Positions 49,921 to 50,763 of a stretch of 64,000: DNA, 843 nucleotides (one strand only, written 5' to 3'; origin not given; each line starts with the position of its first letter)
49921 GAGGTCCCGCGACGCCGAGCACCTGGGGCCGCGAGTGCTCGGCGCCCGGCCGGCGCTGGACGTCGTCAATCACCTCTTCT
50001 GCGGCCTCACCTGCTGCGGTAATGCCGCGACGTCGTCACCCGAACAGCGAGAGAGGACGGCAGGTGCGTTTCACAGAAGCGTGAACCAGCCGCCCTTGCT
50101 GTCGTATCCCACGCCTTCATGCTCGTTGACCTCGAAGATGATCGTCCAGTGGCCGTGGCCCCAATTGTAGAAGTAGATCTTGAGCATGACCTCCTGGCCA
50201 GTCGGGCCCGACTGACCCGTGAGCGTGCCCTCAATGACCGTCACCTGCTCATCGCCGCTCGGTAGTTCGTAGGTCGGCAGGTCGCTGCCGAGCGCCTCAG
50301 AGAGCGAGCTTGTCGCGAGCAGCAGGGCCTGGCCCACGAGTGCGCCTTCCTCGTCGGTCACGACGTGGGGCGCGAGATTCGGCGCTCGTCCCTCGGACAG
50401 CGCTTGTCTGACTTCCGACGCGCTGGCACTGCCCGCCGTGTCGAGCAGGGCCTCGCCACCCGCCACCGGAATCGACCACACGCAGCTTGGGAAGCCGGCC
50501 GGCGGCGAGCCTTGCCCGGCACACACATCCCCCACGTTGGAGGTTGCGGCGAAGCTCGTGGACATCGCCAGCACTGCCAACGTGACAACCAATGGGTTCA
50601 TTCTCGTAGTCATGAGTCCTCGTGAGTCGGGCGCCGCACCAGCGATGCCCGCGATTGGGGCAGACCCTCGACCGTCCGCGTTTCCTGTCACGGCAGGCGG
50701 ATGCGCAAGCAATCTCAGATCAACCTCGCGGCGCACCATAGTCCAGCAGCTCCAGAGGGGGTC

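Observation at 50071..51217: Low-GC pocket encoding a divergent pair: secreted protein and a 106-aa Cys-rich lipoprotein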

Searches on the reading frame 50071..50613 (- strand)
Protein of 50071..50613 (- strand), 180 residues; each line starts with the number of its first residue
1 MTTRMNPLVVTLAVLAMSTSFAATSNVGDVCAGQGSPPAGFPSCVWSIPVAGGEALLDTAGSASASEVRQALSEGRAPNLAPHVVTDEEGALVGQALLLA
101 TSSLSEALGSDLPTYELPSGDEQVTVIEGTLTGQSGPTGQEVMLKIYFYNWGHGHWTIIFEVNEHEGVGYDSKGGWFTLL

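Call 4: search_protein_families(library=pfam, proteins=[window:50074-50613:-], max_evalue=1)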
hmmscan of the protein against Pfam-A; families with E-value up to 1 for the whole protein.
seq(180 aa): 1 family
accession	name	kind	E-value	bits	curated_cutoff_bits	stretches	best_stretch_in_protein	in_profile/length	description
PF06016.17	Reovirus_L2_8th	-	0.2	12.3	27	1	89-124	31-64/66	Reovirus core-spike protein lambda-2 (L2), C-terminal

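Call 5: search_protein_families(library=ncbifam, proteins=[window:50074-50613:-], max_evalue=1)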
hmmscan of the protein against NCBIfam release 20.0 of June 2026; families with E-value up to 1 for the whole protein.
seq(180 aa): 0 families

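Call 7: find_homologous_proteins(query=window:50074-50613:-, max_evalue=0.01)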
Query seq(180 aa) (180 aa): 13 proteins with E <= 0.01 among 759 candidates.
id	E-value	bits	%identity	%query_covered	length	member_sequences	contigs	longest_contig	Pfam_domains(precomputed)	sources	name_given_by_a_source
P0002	5.8e-114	396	100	100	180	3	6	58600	-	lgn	-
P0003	8.6e-85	301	77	99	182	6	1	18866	-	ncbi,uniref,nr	ncbi:hypothetical protein HUA78_45365 [Myxococcus sp. CA033]|uniref:hypothetical protein n=1 Tax=Myx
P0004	2.0e-79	283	73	99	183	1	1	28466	-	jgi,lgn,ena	-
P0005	3.4e-78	279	73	97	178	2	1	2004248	-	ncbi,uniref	ncbi:hypothetical protein [Corallococcus caeni]|uniref:hypothetical protein n=1 Tax=Corallococcus ca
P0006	9.7e-70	252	68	98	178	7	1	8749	-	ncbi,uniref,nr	ncbi:hypothetical protein HRD49_30455 [Corallococcus exiguus]|uniref:hypothetical protein n=1 Tax=Co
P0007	8.3e-69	249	65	99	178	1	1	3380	-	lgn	-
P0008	3.8e-65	237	63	96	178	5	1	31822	-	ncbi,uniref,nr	ncbi:hypothetical protein [Corallococcus exiguus]|uniref:hypothetical protein n=1 Tax=Corallococcus 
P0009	1.5e-63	232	64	98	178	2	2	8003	-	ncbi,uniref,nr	ncbi:hypothetical protein HJC10_37935 [Corallococcus exiguus]|uniref:hypothetical protein n=1 Tax=Co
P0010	6.0e-61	223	63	91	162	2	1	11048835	-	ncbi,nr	ncbi:hypothetical protein MFUL124B02_09415 [Myxococcus fulvus 124B02]|nr:hypothetical protein MFUL12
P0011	5.3e-54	201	100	55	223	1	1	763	-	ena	-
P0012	1.0e-43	167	55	92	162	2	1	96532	-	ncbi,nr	ncbi:hypothetical protein HNV26_04200 [Myxococcus xanthus]|nr:hypothetical protein [Myxococcus xanth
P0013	8.2e-42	161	52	100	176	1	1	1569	-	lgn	-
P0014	4.3e-34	136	77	48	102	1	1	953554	-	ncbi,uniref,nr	ncbi:hypothetical protein LY474_19520 [Myxococcus stipitatus]|uniref:hypothetical protein n=1 Tax=My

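Call 8: find_encoding_contigs(protein=P0003, flank=6000, max_places=3)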
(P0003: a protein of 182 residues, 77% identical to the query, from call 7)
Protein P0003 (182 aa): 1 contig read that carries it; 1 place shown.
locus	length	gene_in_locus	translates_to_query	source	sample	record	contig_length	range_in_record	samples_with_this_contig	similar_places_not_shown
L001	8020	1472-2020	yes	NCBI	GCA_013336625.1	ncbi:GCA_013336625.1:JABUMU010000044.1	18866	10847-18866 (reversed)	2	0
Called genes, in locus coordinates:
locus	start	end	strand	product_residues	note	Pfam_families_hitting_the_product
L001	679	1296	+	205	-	PF17803:Cadherin_4, PF17892:Cadherin_5, PF17963:Big_9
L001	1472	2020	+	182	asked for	-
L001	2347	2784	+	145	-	PF08818:DUF1801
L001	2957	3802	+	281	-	PF00165:HTH_AraC (weak), PF12833:HTH_18, PF00165:HTH_AraC (weak)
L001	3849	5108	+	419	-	-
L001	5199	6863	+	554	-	-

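Call 9: find_encoding_contigs(protein=P0005, flank=6000, max_places=3)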
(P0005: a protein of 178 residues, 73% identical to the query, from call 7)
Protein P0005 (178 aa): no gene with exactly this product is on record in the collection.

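Call 10: find_encoding_contigs(protein=P0010, flank=6000, max_places=3)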
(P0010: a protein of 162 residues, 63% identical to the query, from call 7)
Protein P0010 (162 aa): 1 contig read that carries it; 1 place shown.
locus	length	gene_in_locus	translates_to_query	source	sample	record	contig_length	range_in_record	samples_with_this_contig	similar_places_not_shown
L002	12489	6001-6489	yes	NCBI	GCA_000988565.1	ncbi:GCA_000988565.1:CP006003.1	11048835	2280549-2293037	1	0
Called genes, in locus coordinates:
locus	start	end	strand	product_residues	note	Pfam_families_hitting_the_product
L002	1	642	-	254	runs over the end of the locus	-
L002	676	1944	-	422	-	-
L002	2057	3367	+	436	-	PF01979:Amidohydro_1, PF07969:Amidohydro_3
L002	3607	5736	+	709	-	PF22184:CBM_56, PF06537:DHOR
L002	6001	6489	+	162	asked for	-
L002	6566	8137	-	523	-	PF07586:HXXSHH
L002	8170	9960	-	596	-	PF07637:PSD5, PF07631:PSD4, PF07627:PSCyt3, PF07624:PSD2 (weak)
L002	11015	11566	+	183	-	PF04542:Sigma70_r2, PF08281:Sigma70_r4_2, PF04545:Sigma70_r4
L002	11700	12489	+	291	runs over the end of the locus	PF04773:FecR (weak)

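Call 31: predict_structure(alignment_id=A1)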
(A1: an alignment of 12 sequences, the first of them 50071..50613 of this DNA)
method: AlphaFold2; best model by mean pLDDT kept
length: 180 residues; sequences in the alignment: 12
mean_pLDDT: 77.5   pTM: 0.73
mean pLDDT of the five models: 77.5, 74.0, 73.9, 72.9, 59.1
residues with pLDDT >= 90: 65; 70-90: 69; 50-70: 19; < 50: 27
segments of 3 or more residues with pLDDT < 50: 1-27
pLDDT, mean of each block of 10 residues (from residue 1): 35 34 42 58 75 89 93 88 87 92 82 86 93 80 91 92 87 91
secondary structure, 60 per line:
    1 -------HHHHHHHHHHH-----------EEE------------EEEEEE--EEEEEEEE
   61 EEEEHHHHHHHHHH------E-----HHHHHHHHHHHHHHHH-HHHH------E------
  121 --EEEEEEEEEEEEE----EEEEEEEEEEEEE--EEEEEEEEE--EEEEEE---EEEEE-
elements in order: H8-18 E30-32 E45-50 E53-64 H65-74 H87-102 H104-107 E123-135 E140-152 E155-163 E166-171 E175-179

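Call 43: search_solved_structures(query=A1, max_evalue=1)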
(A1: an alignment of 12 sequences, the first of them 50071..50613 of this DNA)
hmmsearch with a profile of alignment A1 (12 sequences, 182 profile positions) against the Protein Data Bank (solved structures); distinct sequences matched with E-value up to 1: 15.
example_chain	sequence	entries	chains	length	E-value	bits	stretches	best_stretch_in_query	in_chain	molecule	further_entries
8pjr_A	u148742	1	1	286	8.4e-07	31.8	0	119-164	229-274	SAKe6AC-LB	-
8pjx_A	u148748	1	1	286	7.7e-05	25.4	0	124-167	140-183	SAKe6FR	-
7op4_A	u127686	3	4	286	9.2e-05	25.2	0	124-167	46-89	SAKe6BE-3HH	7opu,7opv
7pvp_A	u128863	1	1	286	0.0001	25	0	119-164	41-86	SAKe6BC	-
7onc_A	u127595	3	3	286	0.00015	24.5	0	124-166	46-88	SAKe6BE | S6BE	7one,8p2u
7q58_A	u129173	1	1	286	0.0036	20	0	119-161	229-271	SAKe6BR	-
4ch9_A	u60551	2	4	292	0.014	18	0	123-168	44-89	KELCH-LIKE PROTEIN 3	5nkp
2xn4_A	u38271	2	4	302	0.021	17.5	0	125-167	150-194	KELCH-LIKE PROTEIN 2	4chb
8pjy_A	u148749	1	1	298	0.04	16.6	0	118-166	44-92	SAKe6EEref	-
8pjz_A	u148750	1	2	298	0.079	15.6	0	124-167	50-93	SAKe6EEtal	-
6n3h_A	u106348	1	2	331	0.23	14.1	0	118-168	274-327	Influenza virus NS1A-binding protein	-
8cia_B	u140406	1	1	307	0.25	14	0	121-166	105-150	Kelch like family member 20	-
8cia_E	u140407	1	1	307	0.26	13.9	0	121-166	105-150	Kelch like family member 20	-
8cia_A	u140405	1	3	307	0.28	13.8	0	121-166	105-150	Kelch-like protein 20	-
9y8j_A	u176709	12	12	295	0.92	12.1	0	118-164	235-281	Kelch-like protein 12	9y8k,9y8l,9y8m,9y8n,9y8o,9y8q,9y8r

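Call 46: fold_search(model_id=the predicted structure, library=pdb)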
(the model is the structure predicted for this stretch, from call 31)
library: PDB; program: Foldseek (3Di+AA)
matches with E <= 10: 109; with E <= 0.001: 0
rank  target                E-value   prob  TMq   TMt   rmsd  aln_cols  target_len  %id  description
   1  9tdx_A                9.3e-01  0.07  0.16  0.07   8.4        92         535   13  Structure of D81A-Fructofuranosidase from Purpureocilum lilacinum in complex with sucrose (released 2026-02-11)
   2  4b0j_C                1.0e+00  0.04  0.16  0.17  12.5       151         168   14  Crystal Structure of 3-hydroxydecanoyl-Acyl Carrier Protein Dehydratase (FabA) from Pseudomonas aeruginosa in complex  (released 2012-11-28)
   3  3bwk_A                1.2e+00  0.14  0.21  0.17   9.6        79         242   16  Crystal Structure of Falcipain-3 with Its inhibitor, K11017 (released 2009-01-20)
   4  8jov_0                1.2e+00  0.11  0.21  0.07  14.8        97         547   12  Portal-tail complex of phage GP4 (released 2023-11-01)
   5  9tdv_A                1.3e+00  0.06  0.16  0.07   8.4        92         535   13  Structure of D81A-Fructofuranosidase from Purpureocilum lilacinum in complex with raffinose (released 2026-02-11)
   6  9hag                  1.5e+00  0.09  0.17  0.25  14.4        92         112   14  De novo designed beta barrel fold BBF-14 (released 2024-12-18)
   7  4b0j_N                1.5e+00  0.03  0.16  0.17  12.5       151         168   14  Crystal Structure of 3-hydroxydecanoyl-Acyl Carrier Protein Dehydratase (FabA) from Pseudomonas aeruginosa in complex  (released 2012-11-28)
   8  1uw5_D                1.5e+00  0.11  0.20  0.15   9.2        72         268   12  Structure of PITP-alpha complexed to phosphatidylinositol (released 2004-03-04)
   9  4q0y_C                1.9e+00  0.10  0.25  0.32   5.0        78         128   15  Crystal structure of a thioesterase-like protein (CLOSPO_01618) from Clostridium sporogenes ATCC 15579 at 1.70 A resol (released 2014-06-18)
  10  2gtl_O                2.6e+00  0.03  0.14  0.13  13.0        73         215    8  Lumbricus Erythrocruorin at 3.5A resolution (released 2006-07-18)
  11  9jp5_F                2.7e+00  0.02  0.15  0.14  16.2       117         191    8  Phthalate 3,4-dioxygenase from Rhodococcus jostii RHA1 (released 2024-10-30)
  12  6zyg_MODEL_1_A        3.2e+00  0.02  0.11  0.15  11.5        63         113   22  Emfourin (M4in) from Serratia proteamaculans, M4 family peptidase inhibitor (released 2021-08-18)
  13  2iub_A                3.2e+00  0.01  0.15  0.11  13.6       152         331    8  Crystal structure of a divalent metal ion transporter CorA at 2.9 A resolution. (released 2006-08-03)
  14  3mbt                  3.4e+00  0.08  0.19  0.22  11.6        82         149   10  Structure of monomeric Blc from E. coli (released 2010-12-08)
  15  4q0y_B                3.4e+00  0.08  0.25  0.32   5.0        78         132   15  Crystal structure of a thioesterase-like protein (CLOSPO_01618) from Clostridium sporogenes ATCC 15579 at 1.70 A resol (released 2014-06-18)
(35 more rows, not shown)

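Call 47: find_homologous_proteins(query=A1, max_evalue=0.001)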
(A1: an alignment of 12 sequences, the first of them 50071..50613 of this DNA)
Query A1 (12 sequences) (180 aa, profile of the alignment): 16 proteins with E <= 0.001 among 8000 candidates.
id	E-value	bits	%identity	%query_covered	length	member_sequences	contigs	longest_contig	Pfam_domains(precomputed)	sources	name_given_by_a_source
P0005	7.7e-98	343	73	97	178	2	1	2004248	-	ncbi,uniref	ncbi:hypothetical protein [Corallococcus caeni]|uniref:hypothetical protein n=1 Tax=Corallococcus ca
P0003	7.4e-97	340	77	99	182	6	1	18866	-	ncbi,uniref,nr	ncbi:hypothetical protein HUA78_45365 [Myxococcus sp. CA033]|uniref:hypothetical protein n=1 Tax=Myx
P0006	1.1e-96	339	68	98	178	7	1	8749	-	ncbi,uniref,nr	ncbi:hypothetical protein HRD49_30455 [Corallococcus exiguus]|uniref:hypothetical protein n=1 Tax=Co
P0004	8.1e-94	330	73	99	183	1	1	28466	-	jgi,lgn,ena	-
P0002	6.1e-93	327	100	100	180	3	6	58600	-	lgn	-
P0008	6.8e-93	327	63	96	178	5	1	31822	-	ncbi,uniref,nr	ncbi:hypothetical protein [Corallococcus exiguus]|uniref:hypothetical protein n=1 Tax=Corallococcus 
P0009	2.9e-92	325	64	98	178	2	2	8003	-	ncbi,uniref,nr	ncbi:hypothetical protein HJC10_37935 [Corallococcus exiguus]|uniref:hypothetical protein n=1 Tax=Co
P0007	1.1e-88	313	65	99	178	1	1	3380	-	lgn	-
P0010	1.9e-80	287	63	91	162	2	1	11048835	-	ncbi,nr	ncbi:hypothetical protein MFUL124B02_09415 [Myxococcus fulvus 124B02]|nr:hypothetical protein MFUL12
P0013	1.4e-77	277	52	100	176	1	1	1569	-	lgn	-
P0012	5.8e-74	265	55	92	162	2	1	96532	-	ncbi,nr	ncbi:hypothetical protein HNV26_04200 [Myxococcus xanthus]|nr:hypothetical protein [Myxococcus xanth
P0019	3.5e-56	207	48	84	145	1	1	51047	-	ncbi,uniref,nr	ncbi:hypothetical protein [Citreicoccus inhibens]|uniref:hypothetical protein n=1 Tax=Citreicoccus i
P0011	1.2e-47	180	100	55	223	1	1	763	-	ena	-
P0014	1.5e-44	170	77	48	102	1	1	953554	-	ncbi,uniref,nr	ncbi:hypothetical protein LY474_19520 [Myxococcus stipitatus]|uniref:hypothetical protein n=1 Tax=My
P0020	7.3e-44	167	45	81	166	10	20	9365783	-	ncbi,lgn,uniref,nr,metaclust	ncbi:hypothetical protein [Myxococcus xanthus]|uniref:hypothetical protein n=2 Tax=Myxococcus xanthu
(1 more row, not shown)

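Call 50: find_encoding_contigs(protein=P0020, flank=4000, max_places=2)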
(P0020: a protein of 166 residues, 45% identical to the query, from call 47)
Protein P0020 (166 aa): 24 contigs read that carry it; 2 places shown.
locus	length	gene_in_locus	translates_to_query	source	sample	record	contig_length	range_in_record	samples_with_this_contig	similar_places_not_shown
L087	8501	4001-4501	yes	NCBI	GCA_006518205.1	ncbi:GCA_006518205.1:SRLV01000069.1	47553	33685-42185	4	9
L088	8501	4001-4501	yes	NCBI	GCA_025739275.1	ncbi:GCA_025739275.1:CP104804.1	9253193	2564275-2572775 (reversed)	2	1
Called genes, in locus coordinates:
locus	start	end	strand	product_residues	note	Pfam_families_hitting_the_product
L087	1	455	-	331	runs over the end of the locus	PF01916:DS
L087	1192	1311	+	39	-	-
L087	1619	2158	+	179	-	PF04828:GFA (faint), PF19648:DUF6151 (weak)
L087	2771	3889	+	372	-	PF00248:Aldo_ket_red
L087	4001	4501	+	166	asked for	-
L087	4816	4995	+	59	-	-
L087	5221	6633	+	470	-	PF00144:Beta-lactamase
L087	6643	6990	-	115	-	PF13358:DDE_3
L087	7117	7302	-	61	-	-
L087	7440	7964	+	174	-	PF26915:Phage_P4_cII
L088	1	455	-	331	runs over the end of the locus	PF01916:DS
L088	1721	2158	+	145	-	-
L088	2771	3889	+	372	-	PF00248:Aldo_ket_red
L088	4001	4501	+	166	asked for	-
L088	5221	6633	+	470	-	PF00144:Beta-lactamase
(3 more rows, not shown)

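Call 51: find_encoding_contigs(protein=P0012, flank=4000, max_places=2)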
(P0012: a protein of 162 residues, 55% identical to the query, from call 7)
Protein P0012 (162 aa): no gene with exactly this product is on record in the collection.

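Call 52: find_encoding_contigs(protein=P0008, flank=4000, max_places=2)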
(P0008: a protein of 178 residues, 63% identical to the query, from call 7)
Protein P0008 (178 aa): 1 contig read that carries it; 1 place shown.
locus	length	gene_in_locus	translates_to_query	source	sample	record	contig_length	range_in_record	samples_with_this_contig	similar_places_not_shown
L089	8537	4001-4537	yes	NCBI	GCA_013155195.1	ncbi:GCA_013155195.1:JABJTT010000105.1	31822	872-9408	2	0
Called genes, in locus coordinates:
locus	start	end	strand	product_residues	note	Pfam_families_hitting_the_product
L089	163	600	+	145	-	PF19715:DUF6210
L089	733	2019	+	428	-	PF13391:HNH_2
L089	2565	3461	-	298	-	-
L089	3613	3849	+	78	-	-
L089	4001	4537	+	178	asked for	-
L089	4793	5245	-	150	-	PF09346:SMI1_KNR4, PF14568:SUKH_6 (weak)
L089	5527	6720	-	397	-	PF00512:HisKA, PF02518:HATPase_c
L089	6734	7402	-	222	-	PF00072:Response_reg, PF00486:Trans_reg_C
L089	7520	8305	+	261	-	PF00756:Esterase (weak), PF00561:Abhydrolase_1, PF12697:Abhydrolase_6, PF12146:Hydrolase_4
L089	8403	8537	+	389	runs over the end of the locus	PF00069:Pkinase, PF07714:PK_Tyr_Ser-Thr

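Call 66: find_encoding_contigs(protein=P0004, flank=4000, max_places=2)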
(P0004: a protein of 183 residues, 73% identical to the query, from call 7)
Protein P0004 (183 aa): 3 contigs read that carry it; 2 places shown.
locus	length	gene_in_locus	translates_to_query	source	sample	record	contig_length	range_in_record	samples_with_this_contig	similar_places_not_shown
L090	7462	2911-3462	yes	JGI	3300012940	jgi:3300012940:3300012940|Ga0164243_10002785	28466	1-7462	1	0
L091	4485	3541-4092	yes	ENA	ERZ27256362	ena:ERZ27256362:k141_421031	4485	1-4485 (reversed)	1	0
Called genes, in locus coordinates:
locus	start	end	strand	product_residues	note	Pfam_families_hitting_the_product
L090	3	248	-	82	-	?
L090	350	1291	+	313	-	PF00107:ADH_zinc_N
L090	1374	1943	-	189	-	-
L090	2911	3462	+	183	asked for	-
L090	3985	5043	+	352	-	-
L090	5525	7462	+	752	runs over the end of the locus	PF19086:Terpene_syn_C_2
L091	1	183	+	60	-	?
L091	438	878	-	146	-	PF12802:MarR_2, PF01047:MarR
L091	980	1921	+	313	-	PF00107:ADH_zinc_N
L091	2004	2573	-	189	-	-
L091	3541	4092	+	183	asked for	-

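Call 67: find_encoding_contigs(protein=P0019, flank=4000, max_places=2)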
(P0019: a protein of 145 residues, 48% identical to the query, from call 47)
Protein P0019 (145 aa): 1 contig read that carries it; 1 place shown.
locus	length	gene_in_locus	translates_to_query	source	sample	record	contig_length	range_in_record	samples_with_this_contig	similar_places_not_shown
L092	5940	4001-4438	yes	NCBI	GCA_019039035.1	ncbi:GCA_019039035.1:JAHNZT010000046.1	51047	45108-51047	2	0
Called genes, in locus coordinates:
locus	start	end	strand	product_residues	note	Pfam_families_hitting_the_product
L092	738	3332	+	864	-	PF20254:DMFA2_C, PF16743:PliI (faint), PF01839:FG-GAP (faint), PF13517:FG-GAP_3 (weak)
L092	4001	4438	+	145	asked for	-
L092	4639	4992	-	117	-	PF13358:DDE_3 (weak)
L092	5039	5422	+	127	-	PF13546:DDE_5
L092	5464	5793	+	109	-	PF01527:HTH_Tnp_1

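Call 70: search_protein_families(library=padloc, proteins=[window:50071-50613:-], max_evalue=0.1)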
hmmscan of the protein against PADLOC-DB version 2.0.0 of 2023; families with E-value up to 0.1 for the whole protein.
window:50071-50613:- (180 aa): 0 families

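Call 71: search_protein_families(library=phrogs, proteins=[window:50071-50613:-], max_evalue=0.1)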
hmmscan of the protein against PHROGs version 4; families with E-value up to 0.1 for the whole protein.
window:50071-50613:- (180 aa): 0 families

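Call 72: fold_search(model_id=the predicted structure, library=viral)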
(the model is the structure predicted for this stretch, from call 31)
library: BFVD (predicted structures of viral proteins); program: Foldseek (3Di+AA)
matches with E <= 10: 165; with E <= 0.001: 0
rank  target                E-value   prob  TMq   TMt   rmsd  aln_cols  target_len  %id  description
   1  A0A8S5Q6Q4            1.7e-01  0.66  0.24  0.08  11.3        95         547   13  Portal protein [Podoviridae sp. ctJaJ36]
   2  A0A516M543            8.2e-01  0.04  0.14  0.12  25.5       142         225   15  (no name in the UniProt tables at hand)
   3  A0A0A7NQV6            9.2e-01  0.02  0.14  0.08  16.0       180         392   13  Uncharacterized protein [Lactobacillus phage LfeInf]
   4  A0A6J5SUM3            1.3e+00  0.03  0.16  0.10  13.1       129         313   13  Uncharacterized protein [uncultured Caudovirales phage]
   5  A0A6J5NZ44            1.3e+00  0.02  0.13  0.08  17.8       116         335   15  Uncharacterized protein [uncultured Caudovirales phage]
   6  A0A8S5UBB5            1.8e+00  0.05  0.22  0.17  24.1       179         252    9  Uncharacterized protein [Caudovirales sp. ctcT39]
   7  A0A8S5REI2            1.8e+00  0.02  0.11  0.10  15.6       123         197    8  Uncharacterized protein [virus sp. ctkyY8]
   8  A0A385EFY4            1.9e+00  0.06  0.19  0.24  19.4       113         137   16  Uncharacterized protein [Caulobacter phage CcrSC]
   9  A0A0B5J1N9            2.1e+00  0.09  0.20  0.30  14.2        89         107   11  Uncharacterized protein [Pandoravirus inopinatum]
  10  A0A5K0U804            2.1e+00  0.08  0.16  0.10   6.2        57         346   10  Lipocalin/cytosolic fatty-acid binding domain-containing protein [Yasminevirus sp. GU-2018]
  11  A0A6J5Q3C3            2.2e+00  0.02  0.17  0.07  15.8       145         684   10  Portal protein [uncultured Caudovirales phage]
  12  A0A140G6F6            2.2e+00  0.01  0.09  0.09  13.2        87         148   13  Single-stranded DNA-binding protein [Arthrobacter phage KellEzio]
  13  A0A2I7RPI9            2.5e+00  0.06  0.20  0.07  14.5       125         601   10  (no name in the UniProt tables at hand)
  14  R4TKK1                2.5e+00  0.04  0.17  0.11  11.2        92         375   14  Uncharacterized protein [Haloarcula hispanica tailed virus 2]
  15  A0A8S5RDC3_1          2.5e+00  0.02  0.13  0.03  13.2        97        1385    8  Crystallin beta/gamma motif-containing protein [virus sp. ctd0M1]
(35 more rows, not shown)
